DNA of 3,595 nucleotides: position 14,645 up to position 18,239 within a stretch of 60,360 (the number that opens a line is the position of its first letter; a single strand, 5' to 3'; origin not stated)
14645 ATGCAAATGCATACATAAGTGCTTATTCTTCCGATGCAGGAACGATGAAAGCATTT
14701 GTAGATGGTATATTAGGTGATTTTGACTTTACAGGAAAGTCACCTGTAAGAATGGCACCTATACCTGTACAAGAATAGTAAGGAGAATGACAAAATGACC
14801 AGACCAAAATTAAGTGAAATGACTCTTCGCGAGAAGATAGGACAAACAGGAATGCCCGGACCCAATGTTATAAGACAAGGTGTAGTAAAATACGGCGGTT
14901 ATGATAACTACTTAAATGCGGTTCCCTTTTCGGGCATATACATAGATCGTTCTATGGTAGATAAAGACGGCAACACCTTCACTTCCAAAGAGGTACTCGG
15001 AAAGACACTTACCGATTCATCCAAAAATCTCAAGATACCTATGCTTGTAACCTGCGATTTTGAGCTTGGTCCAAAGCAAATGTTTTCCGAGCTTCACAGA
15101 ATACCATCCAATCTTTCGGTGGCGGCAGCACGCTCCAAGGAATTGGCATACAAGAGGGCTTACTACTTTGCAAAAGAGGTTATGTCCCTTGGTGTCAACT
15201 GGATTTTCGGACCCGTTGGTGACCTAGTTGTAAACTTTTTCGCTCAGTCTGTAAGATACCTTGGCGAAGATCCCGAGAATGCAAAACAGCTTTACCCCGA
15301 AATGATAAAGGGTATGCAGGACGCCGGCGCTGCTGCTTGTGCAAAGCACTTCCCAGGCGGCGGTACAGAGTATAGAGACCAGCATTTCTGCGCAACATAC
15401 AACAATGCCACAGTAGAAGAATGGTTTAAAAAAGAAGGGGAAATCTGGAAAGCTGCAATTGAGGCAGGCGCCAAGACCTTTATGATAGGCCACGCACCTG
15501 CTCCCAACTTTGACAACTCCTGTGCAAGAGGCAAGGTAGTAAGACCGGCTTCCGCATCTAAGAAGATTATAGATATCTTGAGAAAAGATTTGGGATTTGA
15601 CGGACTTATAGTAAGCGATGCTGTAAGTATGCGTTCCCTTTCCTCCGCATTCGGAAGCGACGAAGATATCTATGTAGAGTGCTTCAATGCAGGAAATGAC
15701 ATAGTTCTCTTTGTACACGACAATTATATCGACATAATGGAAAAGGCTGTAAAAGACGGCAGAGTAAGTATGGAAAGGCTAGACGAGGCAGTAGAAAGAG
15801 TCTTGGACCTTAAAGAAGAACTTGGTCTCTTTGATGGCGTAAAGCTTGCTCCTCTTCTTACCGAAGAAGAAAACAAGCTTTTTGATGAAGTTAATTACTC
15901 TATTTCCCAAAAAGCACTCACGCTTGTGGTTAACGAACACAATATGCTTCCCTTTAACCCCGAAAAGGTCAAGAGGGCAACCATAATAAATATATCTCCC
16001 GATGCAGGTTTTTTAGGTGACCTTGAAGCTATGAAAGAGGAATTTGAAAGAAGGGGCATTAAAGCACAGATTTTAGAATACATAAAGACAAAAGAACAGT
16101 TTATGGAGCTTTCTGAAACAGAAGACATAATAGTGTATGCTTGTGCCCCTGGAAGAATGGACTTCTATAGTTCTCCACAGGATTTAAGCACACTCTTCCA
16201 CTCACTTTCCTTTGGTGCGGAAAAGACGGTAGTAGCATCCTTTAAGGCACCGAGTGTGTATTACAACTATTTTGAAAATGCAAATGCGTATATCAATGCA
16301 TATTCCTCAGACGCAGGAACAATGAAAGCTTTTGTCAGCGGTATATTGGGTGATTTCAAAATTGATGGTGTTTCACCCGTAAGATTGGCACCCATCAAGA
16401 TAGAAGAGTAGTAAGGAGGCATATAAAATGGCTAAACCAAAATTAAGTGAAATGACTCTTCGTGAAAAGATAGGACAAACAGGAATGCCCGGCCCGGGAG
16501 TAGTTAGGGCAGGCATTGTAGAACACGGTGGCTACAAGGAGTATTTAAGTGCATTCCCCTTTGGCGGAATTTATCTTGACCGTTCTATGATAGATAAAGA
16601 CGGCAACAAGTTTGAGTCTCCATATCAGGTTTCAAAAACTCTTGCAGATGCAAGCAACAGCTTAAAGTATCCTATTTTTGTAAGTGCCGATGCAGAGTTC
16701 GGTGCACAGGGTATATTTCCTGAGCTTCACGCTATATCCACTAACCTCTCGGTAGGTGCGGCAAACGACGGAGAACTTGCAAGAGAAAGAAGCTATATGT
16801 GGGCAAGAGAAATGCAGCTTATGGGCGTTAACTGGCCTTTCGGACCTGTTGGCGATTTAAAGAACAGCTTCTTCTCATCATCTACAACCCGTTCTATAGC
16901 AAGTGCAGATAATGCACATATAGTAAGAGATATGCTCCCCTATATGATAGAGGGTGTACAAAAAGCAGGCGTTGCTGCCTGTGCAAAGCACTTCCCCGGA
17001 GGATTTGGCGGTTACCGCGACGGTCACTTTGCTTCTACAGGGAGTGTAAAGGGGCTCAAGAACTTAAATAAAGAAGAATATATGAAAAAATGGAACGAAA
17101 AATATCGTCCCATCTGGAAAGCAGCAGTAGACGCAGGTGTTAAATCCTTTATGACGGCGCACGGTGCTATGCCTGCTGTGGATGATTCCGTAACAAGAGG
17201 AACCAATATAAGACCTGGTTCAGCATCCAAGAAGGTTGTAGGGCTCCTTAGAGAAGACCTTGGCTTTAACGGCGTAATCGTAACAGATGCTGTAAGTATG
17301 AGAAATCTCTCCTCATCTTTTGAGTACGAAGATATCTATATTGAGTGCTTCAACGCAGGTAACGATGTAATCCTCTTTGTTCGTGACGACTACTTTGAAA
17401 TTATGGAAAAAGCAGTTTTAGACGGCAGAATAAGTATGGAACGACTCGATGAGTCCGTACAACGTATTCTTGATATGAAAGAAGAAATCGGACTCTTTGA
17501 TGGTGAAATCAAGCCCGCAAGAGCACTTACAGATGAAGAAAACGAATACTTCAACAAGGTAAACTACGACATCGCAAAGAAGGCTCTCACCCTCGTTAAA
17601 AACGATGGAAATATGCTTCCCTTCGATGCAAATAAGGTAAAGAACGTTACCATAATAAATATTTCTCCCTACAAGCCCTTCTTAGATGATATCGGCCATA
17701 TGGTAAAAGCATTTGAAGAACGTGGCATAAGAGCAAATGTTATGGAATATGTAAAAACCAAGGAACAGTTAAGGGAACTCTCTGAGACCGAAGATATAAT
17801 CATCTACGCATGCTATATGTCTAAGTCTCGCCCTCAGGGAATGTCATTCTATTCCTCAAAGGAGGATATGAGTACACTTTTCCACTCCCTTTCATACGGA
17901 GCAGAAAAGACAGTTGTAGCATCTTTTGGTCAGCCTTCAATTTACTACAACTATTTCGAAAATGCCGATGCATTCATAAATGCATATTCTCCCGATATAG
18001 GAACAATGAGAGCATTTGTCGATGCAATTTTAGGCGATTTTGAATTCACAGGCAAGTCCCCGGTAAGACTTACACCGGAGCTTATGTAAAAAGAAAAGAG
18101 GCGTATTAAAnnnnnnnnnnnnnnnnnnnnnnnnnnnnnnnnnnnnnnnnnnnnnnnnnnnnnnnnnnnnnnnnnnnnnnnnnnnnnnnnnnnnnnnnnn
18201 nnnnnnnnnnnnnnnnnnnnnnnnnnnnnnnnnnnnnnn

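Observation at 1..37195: A 37-kb Gram-positive PUL-like island whose enzyme set matches no pathway I recognise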

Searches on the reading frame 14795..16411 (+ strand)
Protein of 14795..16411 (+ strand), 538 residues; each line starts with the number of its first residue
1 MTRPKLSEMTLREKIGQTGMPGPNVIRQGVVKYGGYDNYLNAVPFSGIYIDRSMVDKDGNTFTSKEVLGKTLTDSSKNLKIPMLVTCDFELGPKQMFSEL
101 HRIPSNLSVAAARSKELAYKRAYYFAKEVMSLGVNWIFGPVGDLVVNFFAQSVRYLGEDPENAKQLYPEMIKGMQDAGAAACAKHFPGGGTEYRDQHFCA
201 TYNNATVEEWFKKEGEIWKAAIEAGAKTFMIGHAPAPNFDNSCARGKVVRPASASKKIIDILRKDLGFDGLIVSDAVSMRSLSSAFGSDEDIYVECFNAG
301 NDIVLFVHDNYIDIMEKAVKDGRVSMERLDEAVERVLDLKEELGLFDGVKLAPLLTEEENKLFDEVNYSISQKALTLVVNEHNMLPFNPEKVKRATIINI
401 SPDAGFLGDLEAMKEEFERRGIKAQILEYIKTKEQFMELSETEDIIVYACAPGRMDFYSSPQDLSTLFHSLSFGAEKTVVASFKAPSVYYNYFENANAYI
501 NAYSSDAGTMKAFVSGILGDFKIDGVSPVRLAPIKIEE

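Call 5: search_protein_families(library=pfam, proteins=[window:14795-16411:+], max_evalue=0.01)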
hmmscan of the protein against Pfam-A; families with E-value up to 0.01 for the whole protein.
window:14795-16411:+ (538 aa): 1 family
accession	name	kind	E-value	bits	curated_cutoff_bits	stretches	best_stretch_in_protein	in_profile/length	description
PF00933.27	Glyco_hydro_3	-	1.8e-55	189.1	27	1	61-338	42-315/316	Glycosyl hydrolase family 3 N terminal domain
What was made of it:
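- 14795..16411 (+): Cytoplasmic GH3 (two-domain, NagZ/Nag3/BglP clade with a His acid/base). Pfam Glyco_hydro_3 1.8e-55 (call 5).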

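Call 8: search_protein_families(library=ncbifam, proteins=[window:14795-16411:+], max_evalue=0.01)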
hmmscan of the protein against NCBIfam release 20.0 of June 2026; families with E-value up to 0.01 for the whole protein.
window:14795-16411:+ (538 aa): 8 families
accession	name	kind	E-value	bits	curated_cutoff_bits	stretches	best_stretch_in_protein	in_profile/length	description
NF003740.0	PRK05337.1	equivalog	8.9e-30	104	207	1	71-330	45-305/340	beta-N-acetylhexosaminidase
NF052331.1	Bet13-16Glucosase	equivalog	2.7e-25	88.7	1330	1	75-401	69-396/750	exo-beta-d-1,3/1,6-glucosidase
NF052329.1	XyloArabinsidase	equivalog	5.1e-19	67.8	1050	1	103-402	111-400/750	beta-xylosidase/alpha-l-arabinosidase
NF011678.0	PRK15098.1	equivalog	7.8e-17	60.9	666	1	76-400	99-416/765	beta-glucosidase BglX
NF041579.1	betaxyl_Flavo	equivalog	1.2e-15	56.7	1350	1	104-399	86-389/716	beta-xylosidase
NF052330.1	BetGlucosiCelf0468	equivalog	4.4e-15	55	1300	1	103-389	57-332/817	beta-d-glucosidase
NF041776.1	xylosidase_Xyl3A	equivalog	4e-14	51.5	1250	1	156-396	135-378/846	xylan 1,4-beta-xylosidase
NF041610.1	alph_arabinopyran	equivalog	2.5e-08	32.6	1300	1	108-391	66-322/738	exo-alpha-(1->6)-L-arabinopyranosidase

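Call 16: search_solved_structures(query=window:14795-16411:+, max_evalue=0.00001)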
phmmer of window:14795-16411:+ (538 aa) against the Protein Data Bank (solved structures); distinct sequences matched with E-value up to 0.00001: 81 (the best 60 are shown).
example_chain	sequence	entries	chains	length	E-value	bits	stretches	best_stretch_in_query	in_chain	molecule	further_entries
5vqd_A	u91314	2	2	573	4.5e-46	160.7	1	76-529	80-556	Beta-glucoside phosphorylase BglX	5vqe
3bmx_A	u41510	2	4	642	5.7e-37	130.6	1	60-410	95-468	Uncharacterized lipoprotein ybbD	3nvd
3lk6_A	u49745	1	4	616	2.6e-36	128.5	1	60-411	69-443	Lipoprotein ybbD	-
4gyj_A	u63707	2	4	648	3e-36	128.3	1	60-410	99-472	Uncharacterized lipoprotein ybbD | Glycoside Hydrolase NagZ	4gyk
6k5j_A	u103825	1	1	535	2.8e-35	125.1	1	9-531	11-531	GH3 beta-N-acetylglucosaminidase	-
4zm6_A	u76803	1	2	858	4.4e-30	107.9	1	79-441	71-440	N-acetyl-beta-D glucosaminidase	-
3sql_A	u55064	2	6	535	1.3e-25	93.2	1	79-342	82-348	Glycosyl hydrolase family 3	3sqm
3wo8_A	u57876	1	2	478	1e-23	86.9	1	83-336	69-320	Beta-N-acetylglucosaminidase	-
5bza_A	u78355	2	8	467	2e-21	79.4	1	83-336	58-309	Beta-N-acetylhexosaminidase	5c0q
3u48_A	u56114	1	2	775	1.3e-19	73.3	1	6-388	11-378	JMB19063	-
2oxn_A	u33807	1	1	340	3.9e-19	71.8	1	79-308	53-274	Beta-hexosaminidase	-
1tr9_A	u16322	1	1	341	3.9e-19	71.8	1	79-308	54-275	Beta-hexosaminidase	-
1y65_A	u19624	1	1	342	4e-19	71.8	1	79-308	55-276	Beta-hexosaminidase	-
3u4a_A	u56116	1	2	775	6.4e-19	71.1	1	6-388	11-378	JMB19063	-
3gs6_A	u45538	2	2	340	1.4e-18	70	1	81-308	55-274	Beta-hexosaminidase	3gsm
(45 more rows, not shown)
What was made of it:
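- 14795..16411 (+): Best PDB matches are 5vqd beta-glucoside phosphorylase (4.5e-46), YbbD/NagZ (6e-37) and 6k5j (2.8e-35) (call 16).
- On GH3, NagZ-type beta-N-acetylhexosaminidase clade: The best PDB relative is a beta-glucoside phosphorylase, and the next are NagZ enzymes (call 16).
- GH3 specificity is ambiguous: the best solved relative is a beta-glucoside phosphorylase (call 16). The best solved GH3 relative is a beta-glucoside phosphorylase (call 16).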

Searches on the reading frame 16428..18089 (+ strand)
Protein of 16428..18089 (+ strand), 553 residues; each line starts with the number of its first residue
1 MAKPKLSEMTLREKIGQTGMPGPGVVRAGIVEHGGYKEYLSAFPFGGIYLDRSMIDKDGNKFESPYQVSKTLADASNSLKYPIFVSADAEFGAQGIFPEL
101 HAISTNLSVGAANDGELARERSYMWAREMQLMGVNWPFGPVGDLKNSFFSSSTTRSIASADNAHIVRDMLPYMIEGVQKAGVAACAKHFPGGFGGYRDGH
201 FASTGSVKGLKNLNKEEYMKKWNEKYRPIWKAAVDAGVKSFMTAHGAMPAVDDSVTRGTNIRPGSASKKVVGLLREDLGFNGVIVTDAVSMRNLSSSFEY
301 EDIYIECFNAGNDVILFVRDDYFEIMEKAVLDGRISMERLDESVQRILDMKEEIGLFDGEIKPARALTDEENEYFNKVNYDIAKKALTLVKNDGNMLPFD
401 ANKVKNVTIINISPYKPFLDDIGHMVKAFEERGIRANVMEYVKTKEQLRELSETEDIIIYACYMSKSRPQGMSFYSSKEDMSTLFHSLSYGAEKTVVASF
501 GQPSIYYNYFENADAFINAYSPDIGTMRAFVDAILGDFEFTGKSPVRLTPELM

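Call 5: search_protein_families(library=pfam, proteins=[window:16428-18089:+], max_evalue=0.01)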
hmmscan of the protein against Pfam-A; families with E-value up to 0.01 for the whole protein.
window:16428-18089:+ (553 aa): 2 families
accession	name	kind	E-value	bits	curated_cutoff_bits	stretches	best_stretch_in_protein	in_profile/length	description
PF00933.27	Glyco_hydro_3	-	8.4e-47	160.6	27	1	10-349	1-315/316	Glycosyl hydrolase family 3 N terminal domain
PF01915.27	Glyco_hydro_3_C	-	2.7e-08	34.5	31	1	388-548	2-169/200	Glycosyl hydrolase family 3 C-terminal domain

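Call 8: search_protein_families(library=ncbifam, proteins=[window:16428-18089:+], max_evalue=0.01)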
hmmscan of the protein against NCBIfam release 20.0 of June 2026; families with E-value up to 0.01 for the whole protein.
window:16428-18089:+ (553 aa): 8 families
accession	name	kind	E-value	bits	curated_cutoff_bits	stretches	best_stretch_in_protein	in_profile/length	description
NF052331.1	Bet13-16Glucosase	equivalog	2.2e-27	95.5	1330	1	75-421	69-401/750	exo-beta-d-1,3/1,6-glucosidase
NF003740.0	PRK05337.1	equivalog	8.3e-21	74.5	207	1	62-325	37-288/340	beta-N-acetylhexosaminidase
NF052329.1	XyloArabinsidase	equivalog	1e-20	73.4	1050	1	104-407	112-395/750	beta-xylosidase/alpha-l-arabinosidase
NF011678.0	PRK15098.1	equivalog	9.4e-19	67.3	666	1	76-402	99-410/765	beta-glucosidase BglX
NF041579.1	betaxyl_Flavo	equivalog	4.9e-18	64.7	1350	1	220-411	198-389/716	beta-xylosidase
NF041776.1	xylosidase_Xyl3A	equivalog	1.6e-15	56.2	1250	1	182-409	164-378/846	xylan 1,4-beta-xylosidase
NF052330.1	BetGlucosiCelf0468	equivalog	3.2e-11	42.2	1300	1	108-423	62-355/817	beta-d-glucosidase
NF041610.1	alph_arabinopyran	equivalog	8.9e-05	20.9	1300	1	271-409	206-326/738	exo-alpha-(1->6)-L-arabinopyranosidase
